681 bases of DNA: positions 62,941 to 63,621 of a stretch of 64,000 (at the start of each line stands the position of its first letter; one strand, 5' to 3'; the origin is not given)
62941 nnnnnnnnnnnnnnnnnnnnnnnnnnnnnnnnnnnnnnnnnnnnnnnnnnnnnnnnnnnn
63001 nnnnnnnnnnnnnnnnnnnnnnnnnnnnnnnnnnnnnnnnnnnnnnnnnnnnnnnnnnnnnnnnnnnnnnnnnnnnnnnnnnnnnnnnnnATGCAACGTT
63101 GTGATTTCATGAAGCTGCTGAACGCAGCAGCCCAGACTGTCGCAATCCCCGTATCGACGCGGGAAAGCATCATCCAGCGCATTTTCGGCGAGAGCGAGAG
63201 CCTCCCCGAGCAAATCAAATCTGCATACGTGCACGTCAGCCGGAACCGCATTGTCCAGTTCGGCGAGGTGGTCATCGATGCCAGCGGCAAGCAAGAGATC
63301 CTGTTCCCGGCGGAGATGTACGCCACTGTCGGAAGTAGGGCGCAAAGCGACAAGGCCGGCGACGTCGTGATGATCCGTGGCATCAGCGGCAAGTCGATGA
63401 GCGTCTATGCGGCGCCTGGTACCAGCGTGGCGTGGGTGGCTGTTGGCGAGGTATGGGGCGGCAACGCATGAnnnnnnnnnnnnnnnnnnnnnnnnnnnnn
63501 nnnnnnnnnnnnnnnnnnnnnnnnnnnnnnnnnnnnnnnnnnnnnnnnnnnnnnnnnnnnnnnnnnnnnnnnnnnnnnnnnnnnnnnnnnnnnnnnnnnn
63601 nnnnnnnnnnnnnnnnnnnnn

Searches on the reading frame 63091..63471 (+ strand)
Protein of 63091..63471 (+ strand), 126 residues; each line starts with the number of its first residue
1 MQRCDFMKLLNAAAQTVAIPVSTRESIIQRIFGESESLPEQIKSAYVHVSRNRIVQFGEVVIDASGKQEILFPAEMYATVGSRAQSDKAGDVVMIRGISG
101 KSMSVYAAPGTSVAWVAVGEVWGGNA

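Call 13: find_encoding_contigs(protein=window:63091-63471:+, flank=10000, max_places=4)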
Protein window:63091-63471:+ (126 aa): 22 contigs read that carry it; 1 place shown.
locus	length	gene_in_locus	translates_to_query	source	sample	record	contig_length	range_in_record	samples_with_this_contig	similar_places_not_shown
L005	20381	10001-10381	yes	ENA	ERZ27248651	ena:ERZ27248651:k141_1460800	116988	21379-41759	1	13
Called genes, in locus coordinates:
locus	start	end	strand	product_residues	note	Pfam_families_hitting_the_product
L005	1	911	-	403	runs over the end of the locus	-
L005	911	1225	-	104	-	-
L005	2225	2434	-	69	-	-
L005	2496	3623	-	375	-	PF13481:AAA_25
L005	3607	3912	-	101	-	PF05930:Phage_AlpA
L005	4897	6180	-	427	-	PF13356:Arm-DNA-bind_3, PF22022:Phage_int_M, PF00589:Phage_integrase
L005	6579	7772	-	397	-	PF01757:Acyl_transf_3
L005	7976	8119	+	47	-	-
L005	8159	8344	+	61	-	PF07927:HicA_toxin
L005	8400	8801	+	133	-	PF15919:HicB_lk_antitox, PF15970:HicB-like_2 (faint)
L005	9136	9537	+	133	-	-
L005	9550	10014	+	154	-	PF10765:Phage_P22_NinX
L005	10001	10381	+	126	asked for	-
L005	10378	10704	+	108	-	-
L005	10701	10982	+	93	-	-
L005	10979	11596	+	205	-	-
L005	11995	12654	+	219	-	-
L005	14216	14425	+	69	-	-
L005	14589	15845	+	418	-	PF01555:N6_N4_Mtase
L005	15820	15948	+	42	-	PF01555:N6_N4_Mtase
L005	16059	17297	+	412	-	-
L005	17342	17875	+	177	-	-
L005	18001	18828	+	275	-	-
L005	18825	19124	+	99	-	-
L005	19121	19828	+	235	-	PF00149:Metallophos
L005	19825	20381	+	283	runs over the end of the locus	-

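Call 16: find_related_loci(query=L005:19121-19828:+, collection=viral_contigs, flank=10000)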
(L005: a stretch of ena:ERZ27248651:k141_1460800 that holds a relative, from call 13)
Query L005:19121-19828:+ (235 aa) in viral_contigs; peptide patterns used: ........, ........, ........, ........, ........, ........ (x = any residue, [..] = any of these).
8 stretches matched a pattern; 2 encode a relative of the query (tblastn E <= 1e-3); 2 distinct loci.
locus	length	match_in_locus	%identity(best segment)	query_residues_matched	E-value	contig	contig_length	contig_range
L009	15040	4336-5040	100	1-235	3e-161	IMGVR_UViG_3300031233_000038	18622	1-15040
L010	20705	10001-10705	35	3-218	7e-34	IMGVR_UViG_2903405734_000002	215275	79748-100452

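Call 76: search_protein_families(library=pfam, proteins=[L009:5888-6277:+, L009:6374-6943:+, L009:7703-8065:+, L009:8062-8376:+, L009:8373-8726:+, L009:8719-9099:+, L009:9120-9422:+, L009:9409-9879:+, L009:10214-10669:-, L009:10666-11067:-], max_evalue=0.1)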
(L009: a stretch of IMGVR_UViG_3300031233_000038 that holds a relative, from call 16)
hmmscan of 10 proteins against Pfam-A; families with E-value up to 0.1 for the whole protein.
L009:5888-6277:+ (129 aa): 0 families

L009:6374-6943:+ (189 aa): 2 families
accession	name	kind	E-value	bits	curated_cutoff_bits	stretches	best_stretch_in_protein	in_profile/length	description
PF18757.6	Nmad5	-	1.3e-22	81.3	27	1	1-185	1-203/206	Nucleotide modification associated domain 5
PF18046.7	FKBP26_C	-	0.079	13.6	27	0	88-130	15-54/72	FKBP26_C-terminal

L009:7703-8065:+ (120 aa): 0 families

L009:8062-8376:+ (104 aa): 1 family
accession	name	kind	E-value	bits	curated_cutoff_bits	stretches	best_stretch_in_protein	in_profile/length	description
PF00472.26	RF-1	-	0.00051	20.4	35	1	67-102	35-72/116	RF-1 domain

L009:8373-8726:+ (117 aa): 0 families

L009:8719-9099:+ (126 aa): 0 families

L009:9120-9422:+ (100 aa): 1 family
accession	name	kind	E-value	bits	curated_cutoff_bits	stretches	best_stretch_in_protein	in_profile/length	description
PF16839.10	Antimicrobial25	-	0.073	13.5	27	1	1-30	5-34/54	Nematode antimicrobial peptide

L009:9409-9879:+ (156 aa): 0 families

L009:10214-10669:- (151 aa): 0 families

L009:10666-11067:- (133 aa): 0 families

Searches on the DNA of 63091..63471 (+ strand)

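Call 80: search_rna_families(source=L005, start=12500, end=14400, threshold=evalue, max_evalue=0.01)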
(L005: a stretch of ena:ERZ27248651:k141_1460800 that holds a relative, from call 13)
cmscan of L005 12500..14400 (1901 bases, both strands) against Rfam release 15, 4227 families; matches with E-value up to 0.01: 3.
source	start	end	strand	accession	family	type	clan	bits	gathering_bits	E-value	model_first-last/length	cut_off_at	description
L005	13270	13559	+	RF04321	tmRNA_permuted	Gene;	-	124.8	47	1.8e-25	1-213/213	no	permuted transfer-messenger RNA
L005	13218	13621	+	RF01850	beta_tmRNA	Gene;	CL00001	98.6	84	2.9e-30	1-331/331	no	Betaproteobacteria transfer-messenger RNA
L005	12890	12962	+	RF00005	tRNA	Gene; tRNA;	CL00001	64.7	29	2.6e-13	1-71/71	no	tRNA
